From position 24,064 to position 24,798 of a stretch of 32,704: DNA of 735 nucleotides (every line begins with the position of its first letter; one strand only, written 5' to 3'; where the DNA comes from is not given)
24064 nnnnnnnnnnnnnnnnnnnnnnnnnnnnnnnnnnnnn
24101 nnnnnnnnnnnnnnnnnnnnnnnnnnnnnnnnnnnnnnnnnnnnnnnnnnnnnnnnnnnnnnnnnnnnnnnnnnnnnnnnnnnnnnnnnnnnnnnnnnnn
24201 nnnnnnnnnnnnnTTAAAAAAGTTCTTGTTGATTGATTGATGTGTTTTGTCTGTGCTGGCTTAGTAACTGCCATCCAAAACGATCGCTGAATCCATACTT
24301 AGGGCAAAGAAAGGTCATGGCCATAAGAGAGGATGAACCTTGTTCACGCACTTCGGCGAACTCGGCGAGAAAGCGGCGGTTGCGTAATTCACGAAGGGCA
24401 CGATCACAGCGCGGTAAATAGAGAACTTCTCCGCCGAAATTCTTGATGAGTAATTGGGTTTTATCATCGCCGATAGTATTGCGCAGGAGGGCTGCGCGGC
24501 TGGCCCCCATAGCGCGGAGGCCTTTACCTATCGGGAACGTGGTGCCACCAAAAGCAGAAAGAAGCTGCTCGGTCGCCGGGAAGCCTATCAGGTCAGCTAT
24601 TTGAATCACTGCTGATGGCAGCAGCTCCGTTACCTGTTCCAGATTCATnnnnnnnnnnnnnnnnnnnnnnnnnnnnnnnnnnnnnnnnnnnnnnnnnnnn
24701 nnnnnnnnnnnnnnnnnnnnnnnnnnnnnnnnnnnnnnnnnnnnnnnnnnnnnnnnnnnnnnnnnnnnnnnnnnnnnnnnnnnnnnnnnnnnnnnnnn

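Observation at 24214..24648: Only one Mor/C-family activator: implied two-tier rather than Mu's three-tier transcription cascade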

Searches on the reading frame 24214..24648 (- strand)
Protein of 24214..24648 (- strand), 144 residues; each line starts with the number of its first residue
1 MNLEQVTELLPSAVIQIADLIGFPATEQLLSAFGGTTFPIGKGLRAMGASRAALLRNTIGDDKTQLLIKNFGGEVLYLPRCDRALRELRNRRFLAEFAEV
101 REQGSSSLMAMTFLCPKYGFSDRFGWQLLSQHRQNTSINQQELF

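Call 4: search_protein_families(library=pfam, proteins=[window:24214-24648:-], max_evalue=0.01)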
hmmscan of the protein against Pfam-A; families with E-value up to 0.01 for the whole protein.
window:24214-24648:- (144 aa): 1 family
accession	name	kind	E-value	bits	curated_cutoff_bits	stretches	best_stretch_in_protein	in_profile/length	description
PF08765.17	Mor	-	1.6e-08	34.9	24.9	1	58-141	30-104/107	Mor transcription activator family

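Call 9: find_homologous_proteins(query=window:24214-24648:-, max_evalue=0.001)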
Query window:24214-24648:- (144 aa): 117 proteins with E <= 0.001 among 154 candidates.
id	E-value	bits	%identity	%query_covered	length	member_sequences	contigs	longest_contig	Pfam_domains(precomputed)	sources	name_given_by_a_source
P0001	4.2e-87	307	98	100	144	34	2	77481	PF08765.18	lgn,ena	-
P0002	3.3e-80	285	90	100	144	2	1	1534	PF08765.18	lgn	-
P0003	3.8e-79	281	91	100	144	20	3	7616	PF08765.18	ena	-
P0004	4.9e-78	278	90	100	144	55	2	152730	PF08765.18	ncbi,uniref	ncbi:Mor transcription activator family protein [Enterobacter roggenkampii]|uniref:Mor transcription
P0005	1.7e-75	269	86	99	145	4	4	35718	PF08765.18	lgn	-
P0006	2.3e-74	266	86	100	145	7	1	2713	PF08765.18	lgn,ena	-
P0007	2.9e-73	262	83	100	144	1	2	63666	PF08765.18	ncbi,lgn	ncbi:TPA: Mor transcription activator family protein [Klebsiella oxytoca]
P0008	8.7e-73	261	84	99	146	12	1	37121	PF08765.18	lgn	-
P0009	3.0e-70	252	81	100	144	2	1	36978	PF08765.18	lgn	-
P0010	2.7e-67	243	83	100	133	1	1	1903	PF08765.18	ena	-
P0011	1.4e-66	241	77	100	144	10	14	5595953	PF08765.18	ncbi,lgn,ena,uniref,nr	ncbi:Mor transcription activator family protein [Klebsiella quasipneumoniae subsp. similipneumoniae]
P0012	8.5e-66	238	82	92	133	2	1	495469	PF08765.18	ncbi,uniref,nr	ncbi:Mor transcription activator family protein [Martelella alba]|uniref:Mor transcription activator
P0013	7.9e-64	232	74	100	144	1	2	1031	PF08765.18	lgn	-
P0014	1.6e-63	231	76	100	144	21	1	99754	PF08765.18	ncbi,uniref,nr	ncbi:Mor transcription activator family protein [Klebsiella pneumoniae]|uniref:Mor transcription act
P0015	5.9e-63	229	74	100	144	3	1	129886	PF08765.18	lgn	-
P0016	9.7e-63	228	75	100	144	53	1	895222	PF08765.18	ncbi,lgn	ncbi:TPA: hypothetical protein ACXLK3_001497 [Klebsiella pneumoniae]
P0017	2.1e-61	224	73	100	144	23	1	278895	PF08765.18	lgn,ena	-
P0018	2.3e-61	224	71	100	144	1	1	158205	PF08765.18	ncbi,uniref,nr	ncbi:Mor transcription activator family protein [Brenneria populi subsp. brevivirga]|uniref:Mor tran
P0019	3.4e-61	223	72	100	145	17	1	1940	PF08765.18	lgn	-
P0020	1.2e-60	221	70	100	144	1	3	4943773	PF08765.18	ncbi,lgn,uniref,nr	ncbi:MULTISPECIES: Mor transcription activator family protein [Brenneria]|uniref:Mor transcription a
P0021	1.6e-60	221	71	100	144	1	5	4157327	PF08765.18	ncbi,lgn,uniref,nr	ncbi:hypothetical protein OI450_14330 [Pectobacterium cacticida]|uniref:Mor transcription activator 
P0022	3.2e-60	220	69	100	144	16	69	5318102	PF08765.18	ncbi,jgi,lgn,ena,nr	ncbi:Mor transcription activator family protein [Serratia marcescens]|jgi:hypothetical protein|nr:Mo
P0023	6.2e-60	219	71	100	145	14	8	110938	PF08765.18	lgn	-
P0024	7.6e-60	219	72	100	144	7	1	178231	PF08765.18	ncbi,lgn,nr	ncbi:hypothetical protein R8O49_003832 [Raoultella planticola]|nr:hypothetical protein [Raoultella p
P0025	8.8e-60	219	69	100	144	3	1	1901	PF08765.18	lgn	-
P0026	1.5e-59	218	69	100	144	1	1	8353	PF08765.18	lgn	-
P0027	2.3e-59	217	70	100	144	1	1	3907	PF08765.18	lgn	-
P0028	2.6e-59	217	69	100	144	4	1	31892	PF08765.18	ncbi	ncbi:Mor transcription activator family protein [Shigella sonnei]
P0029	2.8e-59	217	72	94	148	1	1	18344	PF08765.18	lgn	-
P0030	6.1e-59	216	68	100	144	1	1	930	PF08765.18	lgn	-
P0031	6.7e-59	216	70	100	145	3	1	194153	PF08765.18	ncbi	-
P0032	8.0e-59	216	72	98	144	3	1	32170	PF08765.18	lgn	-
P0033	8.4e-59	215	69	100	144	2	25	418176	PF08765.18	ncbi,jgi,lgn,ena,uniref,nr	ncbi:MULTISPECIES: Mor transcription activator family protein [Hafniaceae]|uniref:Mor transcription 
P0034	8.6e-59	215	69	100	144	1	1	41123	PF08765.18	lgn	-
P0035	8.9e-59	215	68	100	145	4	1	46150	PF08765.18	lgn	-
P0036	1.2e-58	215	70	100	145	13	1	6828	PF08765.18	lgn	-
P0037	1.3e-58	215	69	100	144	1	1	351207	PF08765.18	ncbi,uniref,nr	ncbi:Mor transcription activator family protein [Yersinia mollaretii]|uniref:Mor transcription activ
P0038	1.3e-58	215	69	100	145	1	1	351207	PF08765.18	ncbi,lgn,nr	ncbi:Uncharacterized conserved protein [Yersinia mollaretii]|nr:Uncharacterized conserved protein [Y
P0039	1.6e-58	215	69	100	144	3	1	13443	PF08765.18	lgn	-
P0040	2.0e-58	214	70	100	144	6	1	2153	PF08765.18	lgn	-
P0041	2.8e-58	214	68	100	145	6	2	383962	PF08765.18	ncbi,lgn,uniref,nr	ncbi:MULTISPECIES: Mor transcription activator family protein [Symbiopectobacterium]|uniref:Mor tran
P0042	3.4e-58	213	71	100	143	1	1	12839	PF08765.18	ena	-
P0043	6.4e-58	213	69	100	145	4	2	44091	PF08765.18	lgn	-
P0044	8.6e-58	212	69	100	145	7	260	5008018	PF08765.18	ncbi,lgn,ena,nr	ncbi:Mor transcription activator family [Yersinia pseudotuberculosis]|nr:Mor transcription activator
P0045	8.8e-58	212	69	100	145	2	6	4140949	PF08765.18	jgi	jgi:hypothetical protein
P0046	3.6e-57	210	68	100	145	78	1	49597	PF08765.18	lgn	-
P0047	4.4e-57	210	68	100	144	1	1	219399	PF08765.18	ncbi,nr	ncbi:Mor transcription activator family protein [Yersinia wautersii]|nr:Mor transcription activator 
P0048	4.4e-57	210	68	100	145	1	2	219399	PF08765.18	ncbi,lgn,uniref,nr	ncbi:Mor transcription activator family [Yersinia wautersii]|uniref:Mor transcription activator fami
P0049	5.7e-57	210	66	100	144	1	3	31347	PF08765.18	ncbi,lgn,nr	ncbi:TPA: Mor transcription activator family protein [Shigella sonnei]|nr:hypothetical protein [Shig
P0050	6.0e-57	209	68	100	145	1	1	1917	PF08765.18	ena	-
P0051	7.9e-57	209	68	99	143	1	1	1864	PF08765.18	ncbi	ncbi:Mor transcription activator family protein, partial [Yersinia wautersii]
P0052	1.0e-56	209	67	100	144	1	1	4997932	PF08765.18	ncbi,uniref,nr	ncbi:hypothetical protein EO763_22185 [Pectobacterium odoriferum]|uniref:Mor transcription activator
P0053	1.2e-56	208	68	100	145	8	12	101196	PF08765.18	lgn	-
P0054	2.6e-56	207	67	100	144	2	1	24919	PF08765.18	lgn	-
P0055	3.3e-56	207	66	100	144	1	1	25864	PF08765.18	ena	-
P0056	5.2e-56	206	65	100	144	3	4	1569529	PF08765.18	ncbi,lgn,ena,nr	ncbi:TPA: hypothetical protein MYR53_002195 [Escherichia coli]|nr:hypothetical protein [Escherichia 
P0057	7.6e-56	206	67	100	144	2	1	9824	PF08765.18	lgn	-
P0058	1.2e-55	205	67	100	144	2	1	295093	PF08765.18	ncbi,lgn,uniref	ncbi:Mor transcription activator family protein [Pectobacterium zantedeschiae]|uniref:Mor transcript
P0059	1.4e-55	205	67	100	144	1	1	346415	PF08765.18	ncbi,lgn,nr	ncbi:hypothetical protein PEC301879_05740 [Pectobacterium carotovorum subsp. carotovorum]|nr:hypothe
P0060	1.7e-55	205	67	100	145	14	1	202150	PF08765.18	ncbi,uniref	ncbi:Mor transcription activator family protein [Pectobacterium sp. CHL-2024]|uniref:Mor transcripti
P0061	2.1e-55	204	67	99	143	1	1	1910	PF08765.18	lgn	-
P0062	2.7e-55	204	67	100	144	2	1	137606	PF08765.18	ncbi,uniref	ncbi:Mor transcription activator family protein [Pectobacterium versatile]|uniref:Mor transcription 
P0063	5.3e-55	203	66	100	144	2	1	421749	PF08765.18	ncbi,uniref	ncbi:Mor transcription activator family protein [Pectobacterium actinidiae]|uniref:Mor transcription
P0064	1.0e-54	202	65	100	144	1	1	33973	PF08765.18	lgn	-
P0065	1.1e-54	202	65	100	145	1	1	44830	PF08765.18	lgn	-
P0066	4.8e-54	200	64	100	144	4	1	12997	PF08765.18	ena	-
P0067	6.9e-54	200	63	100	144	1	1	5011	PF08765.18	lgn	-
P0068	1.8e-53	198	66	97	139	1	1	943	PF08765.18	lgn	-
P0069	1.9e-53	198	64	100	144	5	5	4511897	PF08765.18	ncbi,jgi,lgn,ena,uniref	ncbi:Mor transcription activator family protein [Pantoea stewartii]|jgi:Mor family transcriptional r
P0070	2.7e-53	198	64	100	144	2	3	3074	PF08765.18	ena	-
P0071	2.8e-53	198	64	100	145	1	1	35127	PF08765.18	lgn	-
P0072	3.6e-53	197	63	100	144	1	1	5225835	PF08765.18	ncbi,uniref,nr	ncbi:Mor transcription activator family protein [Cedecea neteri]|uniref:Mor transcription activator 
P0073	3.8e-53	197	63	100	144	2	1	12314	PF08765.18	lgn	-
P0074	3.8e-53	197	63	100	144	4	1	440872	PF08765.18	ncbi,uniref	ncbi:Mor transcription activator family protein [Candidatus Pantoea formicae]|uniref:Mor transcripti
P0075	5.0e-53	197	65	100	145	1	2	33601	PF08765.18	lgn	-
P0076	1.4e-52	195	63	100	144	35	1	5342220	PF08765.18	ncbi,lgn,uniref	ncbi:Mor transcription activator family protein [Citrobacter meridianamericanus]|uniref:Mor transcri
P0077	3.4e-52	194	63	100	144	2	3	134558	PF08765.18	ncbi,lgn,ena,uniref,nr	ncbi:Mor transcription activator family protein [Buttiauxella noackiae]|uniref:Mor transcription act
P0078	5.7e-52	193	63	99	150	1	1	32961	PF08765.18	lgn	-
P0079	7.8e-52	193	62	100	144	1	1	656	PF08765.18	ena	-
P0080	1.3e-51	192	63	100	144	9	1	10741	PF08765.18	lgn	-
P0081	1.5e-51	192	85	74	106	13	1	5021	PF08765.18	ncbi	ncbi:Mor transcription activator family protein, partial [Enterobacter roggenkampii]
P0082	2.3e-51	191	63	99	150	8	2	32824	PF08765.18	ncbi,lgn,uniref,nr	ncbi:hypothetical protein NXA99_22280 [Citrobacter amalonaticus]|uniref:Mor transcription activator 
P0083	3.8e-51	191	62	100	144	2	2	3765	PF08765.18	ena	-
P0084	5.3e-51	190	61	99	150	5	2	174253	PF08765.18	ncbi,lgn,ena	-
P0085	8.8e-50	186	61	100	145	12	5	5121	PF08765.18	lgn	-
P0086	9.7e-50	186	62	100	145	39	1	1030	PF08765.18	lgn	-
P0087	3.3e-49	184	61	99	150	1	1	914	PF08765.18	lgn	-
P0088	1.3e-48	183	59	100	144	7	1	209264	PF08765.18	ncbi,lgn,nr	ncbi:TPA: hypothetical protein KNH08_001978 [Serratia fonticola]|nr:hypothetical protein [Serratia f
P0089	1.4e-48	182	60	100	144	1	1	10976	PF08765.18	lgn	-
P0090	2.9e-48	181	60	99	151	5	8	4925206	PF08765.18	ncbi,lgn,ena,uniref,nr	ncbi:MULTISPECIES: Mor transcription activator family protein [Citrobacter]|uniref:Mor transcription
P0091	3.3e-48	181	61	100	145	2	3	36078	PF08765.18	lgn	-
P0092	3.6e-48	181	59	100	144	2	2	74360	PF08765.18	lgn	-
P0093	1.1e-47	179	58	100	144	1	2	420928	PF08765.18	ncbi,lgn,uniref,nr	ncbi:Mor transcription activator family protein [Serratia sp. 14-2641]|uniref:Mor transcription acti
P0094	2.0e-47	179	58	100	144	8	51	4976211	PF08765.18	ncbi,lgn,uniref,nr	ncbi:hypothetical protein DZA65_02960 [Dickeya dianthicola]|uniref:Mor transcription activator domai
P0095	3.6e-47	178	57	100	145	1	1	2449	PF08765.18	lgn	-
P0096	1.4e-46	176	58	100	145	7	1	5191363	PF08765.18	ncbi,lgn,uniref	ncbi:hypothetical protein OHJ28_13575 [Dickeya fangzhongdai]|uniref:Mor transcription activator fami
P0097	4.2e-46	174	56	100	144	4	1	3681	PF08765.18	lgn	-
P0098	7.4e-46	174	58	100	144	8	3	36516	PF08765.18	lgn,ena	-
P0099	1.2e-45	173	58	97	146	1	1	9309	PF08765.18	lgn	-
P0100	3.0e-43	165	56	100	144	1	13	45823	PF08765.18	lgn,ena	-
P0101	7.6e-43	164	55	100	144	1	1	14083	PF08765.18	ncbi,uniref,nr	ncbi:hypothetical protein NLN82_22710 [Citrobacter portucalensis]|uniref:Mor transcription activator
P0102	3.8e-37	145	53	88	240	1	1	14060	PF08765.18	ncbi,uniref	ncbi:hypothetical protein [Pectobacterium sp. B2J-2]|uniref:hypothetical protein n=1 Tax=Pectobacter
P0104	5.0e-36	142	53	85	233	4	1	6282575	PF08765.18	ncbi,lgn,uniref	ncbi:hypothetical protein ACMYSL_23790 [Klebsiella sp. MISC125]|uniref:hypothetical protein n=1 Tax=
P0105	5.5e-36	142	52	87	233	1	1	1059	PF08765.18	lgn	-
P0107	1.0e-34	137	51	85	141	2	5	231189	PF08765.18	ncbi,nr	ncbi:TPA: hypothetical protein N3Y92_002967 [Klebsiella pneumoniae]|nr:hypothetical protein [Klebsie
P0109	7.2e-34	135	52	88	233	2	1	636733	PF08765.18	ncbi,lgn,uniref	ncbi:hypothetical protein [Pectobacterium aroidearum]|uniref:hypothetical protein n=1 Tax=Pectobacte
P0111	1.8e-31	127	69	60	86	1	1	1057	PF08765.18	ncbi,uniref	ncbi:Mor transcription activator family protein [Klebsiella pneumoniae]|uniref:Mor transcription act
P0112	5.1e-31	126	51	100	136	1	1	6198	PF08765.18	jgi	jgi:hypothetical protein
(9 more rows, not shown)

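Call 14: search_protein_families(library=pfam, alignment_id=A1, max_evalue=0.1)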
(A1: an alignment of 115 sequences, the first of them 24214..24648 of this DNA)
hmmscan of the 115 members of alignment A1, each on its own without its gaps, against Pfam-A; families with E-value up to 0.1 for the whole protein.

A. member 1, window:24214-24648:- (144 aa): 1 family
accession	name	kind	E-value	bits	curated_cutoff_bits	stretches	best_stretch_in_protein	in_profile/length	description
PF08765.17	Mor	-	1.6e-08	34.9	24.9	1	58-141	30-104/107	Mor transcription activator family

B. families by the number of members that match (of 115 scanned): 143 families (the first 25 are shown)
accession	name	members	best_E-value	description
PF08765.17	Mor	3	9.4e-34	Mor transcription activator family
PF06419.17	COG6_N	2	0.0034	Conserved oligomeric complex COG6, N-terminal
PF13518.12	HTH_28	2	0.015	Helix-turn-helix domain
PF06074.18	Portal_Mu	1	5e-97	Portal protein of Mu bacteriophage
PF10124.15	Mu-like_gpT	1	3.1e-95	Mu-like prophage major head subunit gpT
PF10123.14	Mu-like_Pro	1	7.6e-93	Mu-like prophage I protein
PF11363.13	DUF3164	1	4.5e-82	Protein of unknown function (DUF3164)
PF04865.19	Baseplate_J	1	2.4e-61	Baseplate J-like protein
PF08822.17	DUF1804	1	2.2e-59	Protein of unknown function (DUF1804)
PF08873.17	Phage_Mu_Gp37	1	6.1e-52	Bacteriophage Mu, Gp37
PF15944.10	DUF4752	1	1.4e-36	Domain of unknown function (DUF4752)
PF07030.17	Phage_Mu_Gp36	1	4e-35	Bacteriophage Mu, Gp36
PF22174.2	NMB1110-like_C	1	9.7e-34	Tail protein, C-terminal domain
PF02413.22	Caudo_TAP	1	2.3e-31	Caudovirales tail fibre assembly protein, lambda gpK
PF05069.18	Phage_tail_S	1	2.3e-30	Phage virion morphogenesis family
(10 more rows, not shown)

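Call 15: search_protein_families(library=pfam, alignment_id=A2, max_evalue=0.1)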
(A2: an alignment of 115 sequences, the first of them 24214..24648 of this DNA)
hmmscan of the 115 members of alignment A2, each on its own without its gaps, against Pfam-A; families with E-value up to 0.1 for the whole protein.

A. member 1, window:24214-24648:- (144 aa): 1 family
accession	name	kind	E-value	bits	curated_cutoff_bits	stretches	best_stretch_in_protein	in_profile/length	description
PF08765.17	Mor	-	1.6e-08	34.9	24.9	1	58-141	30-104/107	Mor transcription activator family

B. families by the number of members that match (of 115 scanned): 7 families
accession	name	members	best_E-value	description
PF08765.17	Mor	3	9.4e-34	Mor transcription activator family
PF13518.12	HTH_28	2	0.015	Helix-turn-helix domain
PF02413.22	Caudo_TAP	1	2.6e-32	Caudovirales tail fibre assembly protein, lambda gpK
PF03107.22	C1_2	1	0.013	C1 domain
PF13384.12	HTH_23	1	0.026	Homeodomain-like domain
PF16701.10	Ad_Cy_reg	1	0.075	Adenylate cyclase regulatory domain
PF02052.20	Gallidermin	1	0.086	Gallidermin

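Call 32: search_dna_similar(query=window:24214-24648:-, collection=phages, mode=protein, max_rows=40, max_evalue=0.001)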
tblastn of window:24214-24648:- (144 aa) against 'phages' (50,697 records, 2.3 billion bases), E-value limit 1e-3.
Records with a match: 135; places in all: 135; records where one place covers at least 80% of the query: 134.
Best place of each record, by identity: 60-80% 1; <60% 134.
By first word of the organism name: Pseudomonas 120; Ralstonia 7; Klebsiella 2; Haemophilus 2; Mannheimia 2; Curvibacter 1; Bacteriophage 1.
By host as written in the record: Pseudomonas aeruginosa 35; Pseudomonas aeruginosa PA14 32; - 30; Ralstonia solanacearum 6; Haemophilus parasuis 34086b 2; Mannheimia haemolytica 3927A 2; Pseudomonas aeruginosa YMC12/01/R960 2; Pseudomonas aeruginosa clinical isolate 2; and 21 more.
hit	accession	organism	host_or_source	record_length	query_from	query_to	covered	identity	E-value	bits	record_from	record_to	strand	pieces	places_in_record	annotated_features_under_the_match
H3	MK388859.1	Klebsiella phage ST405-OXA48phi1.1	Klebsiella pneumoniae ST405-OXA48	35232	1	144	100%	74.3%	6e-65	218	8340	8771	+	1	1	regulatory protein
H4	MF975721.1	Pseudomonas phage VW-6B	Pseudomonas fluorescens W-6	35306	2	137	94%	45.6%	2e-32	125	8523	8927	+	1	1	Mor transcription activator family protein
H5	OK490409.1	Klebsiella phage Kp4852-3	Klebsiella pneumoniae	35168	2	131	90%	47.7%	2e-33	129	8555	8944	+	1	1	record has no annotation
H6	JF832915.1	Haemophilus phage SuMu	Haemophilus parasuis 34086b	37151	3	144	99%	37.5%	2e-19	89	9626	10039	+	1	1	hypothetical protein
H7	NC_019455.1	Haemophilus phage SuMu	Haemophilus parasuis 34086b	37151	3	144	99%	37.5%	2e-19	89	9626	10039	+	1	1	late transcriptional activator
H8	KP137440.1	Mannheimia phage vB_MhM_3927AP2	Mannheimia haemolytica 3927A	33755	3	144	99%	35.7%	2e-22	97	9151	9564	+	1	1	mor transcription activator family protein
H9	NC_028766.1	Mannheimia phage vB_MhM_3927AP2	Mannheimia haemolytica 3927A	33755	3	144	99%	35.7%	2e-22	97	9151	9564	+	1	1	late transcriptional activator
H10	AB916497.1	Ralstonia phage RS138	Ralstonia solanacearum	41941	1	144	100%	33.3%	2e-17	83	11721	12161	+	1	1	DNA transposition protein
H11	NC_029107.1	Ralstonia phage RS138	Ralstonia solanacearum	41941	1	144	100%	33.3%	2e-17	83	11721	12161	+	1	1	late transcriptional activator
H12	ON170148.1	Ralstonia phage YO088_1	Ralstonia solanacearum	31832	1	141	98%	33.6%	1e-18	86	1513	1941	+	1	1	record has no annotation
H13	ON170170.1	Ralstonia phage YO098_1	Ralstonia solanacearum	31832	1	141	98%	33.6%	1e-18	86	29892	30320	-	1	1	record has no annotation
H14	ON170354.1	Ralstonia phage YO381_1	Ralstonia solanacearum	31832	1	141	98%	33.6%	1e-18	86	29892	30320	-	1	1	record has no annotation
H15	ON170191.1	Ralstonia phage YO108_2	Ralstonia solanacearum T328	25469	1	107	74%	40.2%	1e-13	72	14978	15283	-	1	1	record has no annotation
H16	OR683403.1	Pseudomonas phage Gregale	Pseudomonas aeruginosa F002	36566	1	144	100%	29.9%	1e-12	69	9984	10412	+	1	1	middle operon regulator transcription regulator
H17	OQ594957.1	Pseudomonas phage vB_Pae_LESphi4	Pseudomonas aeruginosa LESB58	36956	1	144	100%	29.9%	1e-12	69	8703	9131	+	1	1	late transcriptional activator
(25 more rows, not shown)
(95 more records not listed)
